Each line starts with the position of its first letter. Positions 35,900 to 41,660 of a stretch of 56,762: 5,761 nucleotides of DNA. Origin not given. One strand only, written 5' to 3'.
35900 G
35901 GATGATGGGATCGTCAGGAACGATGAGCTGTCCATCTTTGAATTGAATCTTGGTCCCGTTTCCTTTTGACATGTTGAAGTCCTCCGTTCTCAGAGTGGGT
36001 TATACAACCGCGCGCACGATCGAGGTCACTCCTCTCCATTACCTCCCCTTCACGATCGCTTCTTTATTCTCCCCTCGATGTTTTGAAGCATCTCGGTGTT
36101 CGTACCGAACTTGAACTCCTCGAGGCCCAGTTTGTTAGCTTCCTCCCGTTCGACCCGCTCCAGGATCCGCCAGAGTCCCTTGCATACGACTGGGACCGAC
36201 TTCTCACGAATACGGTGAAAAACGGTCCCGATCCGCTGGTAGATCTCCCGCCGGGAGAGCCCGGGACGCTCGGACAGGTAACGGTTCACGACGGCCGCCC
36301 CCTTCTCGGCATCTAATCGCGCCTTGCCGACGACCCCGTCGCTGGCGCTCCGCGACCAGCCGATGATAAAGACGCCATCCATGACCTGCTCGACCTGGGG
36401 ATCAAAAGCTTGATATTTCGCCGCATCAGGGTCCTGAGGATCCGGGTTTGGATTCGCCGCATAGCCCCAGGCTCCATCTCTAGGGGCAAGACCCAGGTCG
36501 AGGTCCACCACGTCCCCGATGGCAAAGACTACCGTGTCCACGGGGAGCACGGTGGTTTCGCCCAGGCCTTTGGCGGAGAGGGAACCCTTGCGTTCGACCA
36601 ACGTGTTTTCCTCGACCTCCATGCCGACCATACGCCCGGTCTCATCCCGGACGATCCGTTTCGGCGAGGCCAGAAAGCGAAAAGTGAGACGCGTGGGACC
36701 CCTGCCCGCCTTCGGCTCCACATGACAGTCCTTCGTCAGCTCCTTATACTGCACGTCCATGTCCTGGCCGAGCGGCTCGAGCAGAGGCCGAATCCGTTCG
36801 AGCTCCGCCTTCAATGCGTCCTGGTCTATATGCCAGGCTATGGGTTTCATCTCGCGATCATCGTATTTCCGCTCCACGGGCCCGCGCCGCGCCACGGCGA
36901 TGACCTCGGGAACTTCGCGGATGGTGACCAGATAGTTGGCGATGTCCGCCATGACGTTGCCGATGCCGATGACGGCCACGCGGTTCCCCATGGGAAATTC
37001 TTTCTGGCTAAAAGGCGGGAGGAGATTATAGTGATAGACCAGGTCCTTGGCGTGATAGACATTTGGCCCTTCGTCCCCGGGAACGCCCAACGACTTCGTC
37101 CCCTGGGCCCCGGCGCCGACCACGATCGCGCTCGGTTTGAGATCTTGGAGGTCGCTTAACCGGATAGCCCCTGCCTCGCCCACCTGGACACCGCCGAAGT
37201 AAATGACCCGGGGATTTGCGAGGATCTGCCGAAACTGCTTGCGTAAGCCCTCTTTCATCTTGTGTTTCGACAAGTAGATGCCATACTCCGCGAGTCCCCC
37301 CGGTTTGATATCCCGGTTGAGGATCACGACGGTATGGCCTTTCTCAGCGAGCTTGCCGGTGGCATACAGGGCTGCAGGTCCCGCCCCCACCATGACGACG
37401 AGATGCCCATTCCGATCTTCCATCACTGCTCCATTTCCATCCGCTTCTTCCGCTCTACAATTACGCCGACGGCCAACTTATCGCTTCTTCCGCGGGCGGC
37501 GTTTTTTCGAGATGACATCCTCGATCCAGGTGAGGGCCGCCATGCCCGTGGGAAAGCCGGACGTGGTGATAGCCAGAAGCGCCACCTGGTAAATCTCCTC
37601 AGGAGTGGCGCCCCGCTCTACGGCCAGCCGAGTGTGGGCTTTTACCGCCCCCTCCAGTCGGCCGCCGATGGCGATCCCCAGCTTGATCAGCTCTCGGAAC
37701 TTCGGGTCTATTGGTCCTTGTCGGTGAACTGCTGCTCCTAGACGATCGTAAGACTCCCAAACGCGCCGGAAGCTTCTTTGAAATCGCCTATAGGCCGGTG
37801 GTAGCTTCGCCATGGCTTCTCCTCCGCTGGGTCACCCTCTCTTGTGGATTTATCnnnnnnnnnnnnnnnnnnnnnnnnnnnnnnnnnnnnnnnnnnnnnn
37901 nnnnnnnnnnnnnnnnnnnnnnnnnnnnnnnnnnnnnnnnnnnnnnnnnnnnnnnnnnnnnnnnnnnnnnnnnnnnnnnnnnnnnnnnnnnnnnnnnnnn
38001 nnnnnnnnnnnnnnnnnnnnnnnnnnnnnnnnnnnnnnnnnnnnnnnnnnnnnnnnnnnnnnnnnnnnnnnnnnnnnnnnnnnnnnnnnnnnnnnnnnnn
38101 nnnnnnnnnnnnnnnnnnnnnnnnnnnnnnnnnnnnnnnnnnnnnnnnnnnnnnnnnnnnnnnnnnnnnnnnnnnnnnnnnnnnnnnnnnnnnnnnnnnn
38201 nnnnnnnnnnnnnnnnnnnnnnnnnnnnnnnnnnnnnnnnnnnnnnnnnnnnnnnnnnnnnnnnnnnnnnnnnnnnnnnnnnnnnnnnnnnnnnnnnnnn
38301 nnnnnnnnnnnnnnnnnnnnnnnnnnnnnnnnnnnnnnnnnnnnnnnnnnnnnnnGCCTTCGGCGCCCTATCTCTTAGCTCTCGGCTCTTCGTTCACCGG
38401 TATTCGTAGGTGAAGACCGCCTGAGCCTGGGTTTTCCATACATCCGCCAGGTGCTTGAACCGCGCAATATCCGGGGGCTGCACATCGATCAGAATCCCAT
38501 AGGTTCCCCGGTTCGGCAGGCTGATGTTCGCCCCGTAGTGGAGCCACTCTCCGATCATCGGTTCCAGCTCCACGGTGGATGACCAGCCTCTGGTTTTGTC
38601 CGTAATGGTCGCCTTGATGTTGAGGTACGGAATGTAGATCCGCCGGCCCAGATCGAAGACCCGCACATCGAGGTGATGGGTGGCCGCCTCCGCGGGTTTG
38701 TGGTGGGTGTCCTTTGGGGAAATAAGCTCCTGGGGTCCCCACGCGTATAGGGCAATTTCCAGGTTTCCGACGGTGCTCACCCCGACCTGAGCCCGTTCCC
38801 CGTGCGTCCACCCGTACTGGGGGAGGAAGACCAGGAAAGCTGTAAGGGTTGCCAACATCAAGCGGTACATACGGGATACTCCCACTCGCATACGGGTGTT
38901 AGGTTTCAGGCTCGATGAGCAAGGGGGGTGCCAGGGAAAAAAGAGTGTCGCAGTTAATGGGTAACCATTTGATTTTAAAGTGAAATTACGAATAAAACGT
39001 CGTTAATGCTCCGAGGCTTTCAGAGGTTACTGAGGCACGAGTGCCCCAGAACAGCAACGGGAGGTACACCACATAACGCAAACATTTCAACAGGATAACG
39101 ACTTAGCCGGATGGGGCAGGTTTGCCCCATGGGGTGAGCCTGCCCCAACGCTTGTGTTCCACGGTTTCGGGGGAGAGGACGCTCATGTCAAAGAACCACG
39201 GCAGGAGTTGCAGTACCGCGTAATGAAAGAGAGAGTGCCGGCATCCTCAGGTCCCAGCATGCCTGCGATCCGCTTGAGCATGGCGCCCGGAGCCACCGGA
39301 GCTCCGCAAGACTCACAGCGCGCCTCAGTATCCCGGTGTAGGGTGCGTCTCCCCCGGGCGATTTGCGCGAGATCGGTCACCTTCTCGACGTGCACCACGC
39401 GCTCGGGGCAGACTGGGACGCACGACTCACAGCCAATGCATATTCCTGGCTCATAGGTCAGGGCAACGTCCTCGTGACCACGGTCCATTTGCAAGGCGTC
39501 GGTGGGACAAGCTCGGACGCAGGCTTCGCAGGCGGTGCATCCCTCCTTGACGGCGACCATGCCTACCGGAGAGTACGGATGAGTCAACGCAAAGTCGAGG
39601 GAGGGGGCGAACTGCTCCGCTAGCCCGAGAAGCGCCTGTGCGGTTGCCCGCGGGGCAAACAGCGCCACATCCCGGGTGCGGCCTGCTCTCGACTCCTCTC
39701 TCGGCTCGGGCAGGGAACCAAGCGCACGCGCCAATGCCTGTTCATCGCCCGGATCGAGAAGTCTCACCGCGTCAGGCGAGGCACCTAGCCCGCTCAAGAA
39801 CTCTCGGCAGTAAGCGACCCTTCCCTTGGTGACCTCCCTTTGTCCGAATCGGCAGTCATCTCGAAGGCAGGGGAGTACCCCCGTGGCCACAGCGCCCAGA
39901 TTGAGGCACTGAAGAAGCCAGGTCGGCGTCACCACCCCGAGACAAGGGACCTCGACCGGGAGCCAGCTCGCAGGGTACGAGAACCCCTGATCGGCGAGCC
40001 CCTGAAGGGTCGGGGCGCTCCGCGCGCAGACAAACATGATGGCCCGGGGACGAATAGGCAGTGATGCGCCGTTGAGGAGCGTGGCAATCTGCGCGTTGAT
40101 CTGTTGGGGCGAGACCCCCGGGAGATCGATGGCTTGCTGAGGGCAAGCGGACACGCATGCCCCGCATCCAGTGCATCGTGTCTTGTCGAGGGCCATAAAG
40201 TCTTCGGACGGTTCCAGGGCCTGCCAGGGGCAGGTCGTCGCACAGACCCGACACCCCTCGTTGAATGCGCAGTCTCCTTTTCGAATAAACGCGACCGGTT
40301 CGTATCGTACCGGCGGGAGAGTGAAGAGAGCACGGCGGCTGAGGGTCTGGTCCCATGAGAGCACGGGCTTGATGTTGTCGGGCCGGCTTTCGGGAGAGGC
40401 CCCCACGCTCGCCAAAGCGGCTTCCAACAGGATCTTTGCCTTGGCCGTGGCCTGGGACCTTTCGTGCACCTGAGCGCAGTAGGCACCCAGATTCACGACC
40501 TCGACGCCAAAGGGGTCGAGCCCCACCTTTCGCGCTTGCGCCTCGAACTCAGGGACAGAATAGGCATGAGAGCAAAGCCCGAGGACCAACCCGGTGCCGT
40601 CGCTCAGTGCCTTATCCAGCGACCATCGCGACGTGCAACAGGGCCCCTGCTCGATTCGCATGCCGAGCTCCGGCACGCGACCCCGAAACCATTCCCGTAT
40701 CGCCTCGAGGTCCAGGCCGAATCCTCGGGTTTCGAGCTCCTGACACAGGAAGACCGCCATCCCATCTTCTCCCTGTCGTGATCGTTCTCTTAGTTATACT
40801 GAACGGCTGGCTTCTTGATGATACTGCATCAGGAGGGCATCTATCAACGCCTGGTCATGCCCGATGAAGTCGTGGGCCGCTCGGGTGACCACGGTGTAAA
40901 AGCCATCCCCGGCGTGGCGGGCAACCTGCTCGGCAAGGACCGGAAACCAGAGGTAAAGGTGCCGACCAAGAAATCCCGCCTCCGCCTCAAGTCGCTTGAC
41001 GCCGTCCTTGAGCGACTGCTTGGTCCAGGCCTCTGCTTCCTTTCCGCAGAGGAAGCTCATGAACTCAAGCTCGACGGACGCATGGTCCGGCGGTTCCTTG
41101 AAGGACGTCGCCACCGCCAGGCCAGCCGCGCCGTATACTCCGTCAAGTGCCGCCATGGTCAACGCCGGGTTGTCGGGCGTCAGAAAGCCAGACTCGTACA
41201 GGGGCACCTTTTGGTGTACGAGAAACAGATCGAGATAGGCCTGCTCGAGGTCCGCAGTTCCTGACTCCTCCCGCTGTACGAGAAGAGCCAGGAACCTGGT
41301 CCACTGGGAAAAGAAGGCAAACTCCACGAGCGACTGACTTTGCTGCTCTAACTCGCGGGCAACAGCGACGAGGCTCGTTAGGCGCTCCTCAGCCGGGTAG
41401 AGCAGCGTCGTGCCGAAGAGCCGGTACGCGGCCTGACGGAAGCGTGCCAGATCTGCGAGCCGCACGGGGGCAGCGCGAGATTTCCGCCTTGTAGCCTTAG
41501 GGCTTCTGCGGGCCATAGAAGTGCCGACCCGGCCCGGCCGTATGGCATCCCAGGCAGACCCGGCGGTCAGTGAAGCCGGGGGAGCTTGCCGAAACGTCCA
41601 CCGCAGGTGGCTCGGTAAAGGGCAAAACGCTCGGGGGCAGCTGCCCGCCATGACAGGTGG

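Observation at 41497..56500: A 15-kb respiratory island linking a Rieske/cyt b complex to about 39 c-type haem motifs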

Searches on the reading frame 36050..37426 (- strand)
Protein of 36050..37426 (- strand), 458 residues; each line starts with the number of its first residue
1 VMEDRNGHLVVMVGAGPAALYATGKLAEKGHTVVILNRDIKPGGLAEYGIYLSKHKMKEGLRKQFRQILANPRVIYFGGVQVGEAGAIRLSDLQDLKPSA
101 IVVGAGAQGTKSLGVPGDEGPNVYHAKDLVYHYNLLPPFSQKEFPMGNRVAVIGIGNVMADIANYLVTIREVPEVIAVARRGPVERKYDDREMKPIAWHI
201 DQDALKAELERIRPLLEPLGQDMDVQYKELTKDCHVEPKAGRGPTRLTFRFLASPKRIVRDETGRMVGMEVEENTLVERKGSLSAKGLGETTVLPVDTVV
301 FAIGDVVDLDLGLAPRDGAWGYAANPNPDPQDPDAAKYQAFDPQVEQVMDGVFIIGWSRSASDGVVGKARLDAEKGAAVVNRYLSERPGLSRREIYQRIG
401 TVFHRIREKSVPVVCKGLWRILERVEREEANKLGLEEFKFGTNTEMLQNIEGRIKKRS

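Call 23: search_protein_families(library=pfam, proteins=[window:36050-37426:-], max_evalue=0.001)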
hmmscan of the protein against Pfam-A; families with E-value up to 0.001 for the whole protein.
window:36050-37426:- (458 aa): 2 families
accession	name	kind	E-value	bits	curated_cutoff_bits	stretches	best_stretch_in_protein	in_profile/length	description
PF07992.20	Pyr_redox_2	-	1.3e-09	38.4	26.1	1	10-189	3-182/291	Pyridine nucleotide-disulphide oxidoreductase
PF01946.23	Thi4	-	0.0007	19.3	26.2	0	10-49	20-60/235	Thi4 family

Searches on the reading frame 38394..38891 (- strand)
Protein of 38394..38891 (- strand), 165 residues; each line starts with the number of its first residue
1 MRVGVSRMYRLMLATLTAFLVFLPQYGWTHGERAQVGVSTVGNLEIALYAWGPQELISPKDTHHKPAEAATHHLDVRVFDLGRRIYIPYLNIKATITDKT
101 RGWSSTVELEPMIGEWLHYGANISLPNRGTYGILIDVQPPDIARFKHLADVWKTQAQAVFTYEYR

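Call 23: search_protein_families(library=pfam, proteins=[window:38394-38891:-], max_evalue=0.001)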
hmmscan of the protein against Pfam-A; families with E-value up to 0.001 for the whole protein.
window:38394-38891:- (165 aa): 1 family
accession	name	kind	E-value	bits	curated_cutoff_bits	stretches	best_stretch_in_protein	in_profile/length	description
PF10634.15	Iron_transport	-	1e-11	45.7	21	1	67-150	44-128/150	Fe2+ transport protein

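Call 24: search_protein_families(library=ncbifam, proteins=[window:38394-38891:-], max_evalue=0.001)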
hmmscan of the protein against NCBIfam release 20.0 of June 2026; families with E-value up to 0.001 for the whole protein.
window:38394-38891:- (165 aa): 0 families

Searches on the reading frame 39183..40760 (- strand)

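Call 23: search_protein_families(library=pfam, proteins=[window:39183-40760:-], max_evalue=0.001)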
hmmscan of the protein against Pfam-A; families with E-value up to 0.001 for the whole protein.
window:39183-40760:- (525 aa): 15 families
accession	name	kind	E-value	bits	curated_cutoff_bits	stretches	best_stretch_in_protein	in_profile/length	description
PF12838.12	Fer4_7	-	1.1e-20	74.3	27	4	408-453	2-50/52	4Fe-4S dicluster domain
PF00037.32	Fer4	-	4.6e-17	61.5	21.1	3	191-211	3-23/24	4Fe-4S binding domain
PF13187.11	Fer4_9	-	1.3e-14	54.3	27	2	408-454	2-50/52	4Fe-4S dicluster domain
PF13484.11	Fer4_16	-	9.7e-14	52.3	30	1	195-217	1-25/66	4Fe-4S double cluster binding domain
PF02662.21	FlpD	-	4.5e-12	46.5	22.3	1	241-335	2-98/123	Methyl-viologen-reducing hydrogenase, delta subunit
PF13237.11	Fer4_10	-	6.5e-12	45.6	25.5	3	402-452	3-53/53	4Fe-4S dicluster domain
PF14697.11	Fer4_21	-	9.1e-12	45.4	35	2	157-212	1-58/59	4Fe-4S dicluster domain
PF12837.12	Fer4_6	-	2.7e-10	40.1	25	1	192-211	5-24/24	4Fe-4S binding domain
PF12797.12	Fer4_2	-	4.7e-10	39.2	24.5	1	189-207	3-21/22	4Fe-4S binding domain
PF25160.1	LdpA_Fe-S-bd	-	1.4e-08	34.9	27.6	1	171-212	7-44/49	LdpA Fe-S cluster-binding domain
PF13183.11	Fer4_8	-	9.6e-06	26.5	27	0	406-420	52-66/68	4Fe-4S dicluster domain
PF12798.12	Fer4_3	-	1.6e-05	25.8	27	0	196-210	1-15/15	4Fe-4S binding domain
PF13534.11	Fer4_17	-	2.6e-05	25.1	22.2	0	195-223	1-27/61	4Fe-4S dicluster domain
PF12800.12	Fer4_4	-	2.6e-05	24.6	24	0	194-208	2-16/17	4Fe-4S binding domain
PF13459.11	Fer4_15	-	0.00075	20.6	22.4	0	191-208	3-20/66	4Fe-4S single cluster domain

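Call 24: search_protein_families(library=ncbifam, proteins=[window:39183-40760:-], max_evalue=0.001)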
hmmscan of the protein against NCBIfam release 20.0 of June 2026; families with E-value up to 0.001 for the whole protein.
window:39183-40760:- (525 aa): 80 families (the best 25 are shown)
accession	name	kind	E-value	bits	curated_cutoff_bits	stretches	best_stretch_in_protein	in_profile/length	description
NF040770.1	hetero_SS_HdrA2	exception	3.3e-32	111.5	1100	2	157-334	572-746/777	CoB-CoM heterodisulfide reductase HdrA2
NF041891.1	hdrA_Methbact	equivalog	7.3e-23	80.7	1300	2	156-291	566-697/762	ferredoxin:CoB-CoM heterodisulfide reductase subunit HdrA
NF041778.1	hetero_SS_HdrA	equivalog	4.4e-21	74.4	1400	2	168-292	590-709/771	ferredoxin:CoB-CoM heterodisulfide reductase subunit HdrA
TIGR02700.1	flavo_MJ0208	hypoth_equivalog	3.9e-16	59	251.35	2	168-212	151-195/234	dihydromethanopterin reductase (acceptor)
NF038196.1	ferrodoxin_EFR1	subfamily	1.8e-15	57.6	75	2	169-213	188-231/242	EFR1 family ferrodoxin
TIGR01944.1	rnfB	subfamily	1.1e-14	54.5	68.7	2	154-216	105-165/190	RnfABCDGE type electron transport complex subunit B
NF045874.1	Vhu_polyferre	exception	1.4e-14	53.7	600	2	389-464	248-317/381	F420-non-reducing hydrogenase associated-polyferredoxin VhuB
NF040864.1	HgcB_ferredoxin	equivalog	3.9e-14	52.3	99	2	168-213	17-63/93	mercury methylation ferredoxin HgcB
NF042909.1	FMH_DH_FwdF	exception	4e-14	52.5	375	2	402-461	253-316/336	tungsten-dependent formylmethanofuran dehydrogenase subunit FwdF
TIGR04041.1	activase_YjjW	hypoth_equivalog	8.4e-14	51.6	250.2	2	406-455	41-86/276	YjjW family glycine radical enzyme activase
NF005503.0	PRK07118.1-2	equivalog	9.5e-14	51.3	252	2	169-214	142-187/292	RnfABCDGE type electron transport complex subunit B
NF043039.1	HgcAB_like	equivalog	1.8e-13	50.9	285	1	168-211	303-349/350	HgcAB-like fusion protein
TIGR02179.1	PorD_KorD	subfamily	2.8e-12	46.6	60.05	2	169-213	29-74/78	2-oxoacid:acceptor oxidoreductase, delta subunit, pyruvate/2-ketoisovalerate family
NF004541.0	PRK05888.2-2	equivalog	4.1e-12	46.3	217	1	399-467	53-122/168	NADH-quinone oxidoreductase subunit NuoI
NF041836.1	rnfB_Methano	equivalog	7.3e-12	45.3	445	1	169-213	220-264/265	Rnf electron transport complex subunit RnfB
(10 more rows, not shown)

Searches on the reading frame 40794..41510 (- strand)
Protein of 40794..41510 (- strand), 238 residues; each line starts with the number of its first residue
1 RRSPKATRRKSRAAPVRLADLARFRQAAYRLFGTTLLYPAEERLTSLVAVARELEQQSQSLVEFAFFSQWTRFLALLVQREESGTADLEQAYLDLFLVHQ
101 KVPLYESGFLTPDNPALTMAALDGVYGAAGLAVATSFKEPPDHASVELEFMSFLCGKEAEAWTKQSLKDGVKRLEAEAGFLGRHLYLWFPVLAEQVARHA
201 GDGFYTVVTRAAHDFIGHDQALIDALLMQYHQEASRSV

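Call 23: search_protein_families(library=pfam, proteins=[window:40794-41510:-], max_evalue=0.001)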
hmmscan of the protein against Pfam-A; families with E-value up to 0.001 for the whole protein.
window:40794-41510:- (238 aa): 1 family
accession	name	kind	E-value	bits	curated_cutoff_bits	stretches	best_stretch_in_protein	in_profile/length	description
PF02613.20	Nitrate_red_del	-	4e-21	76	22.2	1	65-193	19-135/136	Nitrate reductase delta subunit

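Call 24: search_protein_families(library=ncbifam, proteins=[window:40794-41510:-], max_evalue=0.001)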
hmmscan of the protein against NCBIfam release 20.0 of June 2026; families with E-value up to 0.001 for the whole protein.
window:40794-41510:- (238 aa): 3 families
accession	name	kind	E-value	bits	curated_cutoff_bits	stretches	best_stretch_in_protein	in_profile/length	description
TIGR03482.1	DMSO_red_II_cha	subfamily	2.3e-20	73.4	152.3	1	25-221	2-190/197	DMSO reductase family type II enzyme chaperone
NF003442.0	PRK04976.1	equivalog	1.7e-12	47.7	132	1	69-221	56-206/211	molecular chaperone TorD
NF042981.1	EthbenzDh_ebdD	equivalog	9.6e-12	45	360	1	25-219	19-211/222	ethylbenzene dehydrogenase subunit delta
